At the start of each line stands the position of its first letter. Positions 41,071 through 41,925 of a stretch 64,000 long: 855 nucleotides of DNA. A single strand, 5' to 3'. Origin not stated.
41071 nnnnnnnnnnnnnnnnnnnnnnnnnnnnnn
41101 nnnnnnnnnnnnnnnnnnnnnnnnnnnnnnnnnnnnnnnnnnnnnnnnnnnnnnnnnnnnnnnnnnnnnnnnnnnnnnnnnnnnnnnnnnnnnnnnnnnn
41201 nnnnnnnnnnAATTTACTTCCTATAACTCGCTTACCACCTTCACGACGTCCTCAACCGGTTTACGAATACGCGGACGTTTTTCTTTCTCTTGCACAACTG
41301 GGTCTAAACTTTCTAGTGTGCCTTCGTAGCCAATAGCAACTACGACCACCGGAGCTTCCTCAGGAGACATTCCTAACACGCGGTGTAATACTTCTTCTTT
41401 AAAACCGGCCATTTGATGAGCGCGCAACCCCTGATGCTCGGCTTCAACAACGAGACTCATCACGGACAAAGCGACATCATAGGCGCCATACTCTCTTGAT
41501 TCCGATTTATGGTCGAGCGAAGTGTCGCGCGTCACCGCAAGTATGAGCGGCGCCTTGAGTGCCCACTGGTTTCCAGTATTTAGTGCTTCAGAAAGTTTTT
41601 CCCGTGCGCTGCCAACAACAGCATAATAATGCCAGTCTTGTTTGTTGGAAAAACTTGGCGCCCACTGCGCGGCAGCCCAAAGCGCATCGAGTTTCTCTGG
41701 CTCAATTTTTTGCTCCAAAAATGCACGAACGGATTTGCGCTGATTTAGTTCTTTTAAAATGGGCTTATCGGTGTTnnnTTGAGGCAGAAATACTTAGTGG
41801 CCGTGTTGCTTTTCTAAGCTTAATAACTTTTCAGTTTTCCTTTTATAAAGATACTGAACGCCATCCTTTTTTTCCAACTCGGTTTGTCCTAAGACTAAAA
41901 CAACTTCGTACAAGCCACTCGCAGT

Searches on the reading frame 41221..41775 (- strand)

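Call 75: search_protein_families(library=pfam, proteins=[window:41221-41775:-], max_evalue=0.001)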
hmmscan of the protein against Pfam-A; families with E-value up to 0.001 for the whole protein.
window:41221-41775:- (184 aa): 2 families
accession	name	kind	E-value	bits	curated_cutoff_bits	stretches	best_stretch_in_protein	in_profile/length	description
PF00881.29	Nitroreductase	-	3.9e-23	82.9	23.5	2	11-66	2-58/167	Nitroreductase family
PF14512.11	TM1586_NiRdase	-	0.00011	22.3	27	1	6-180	2-151/215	Putative TM nitroreductase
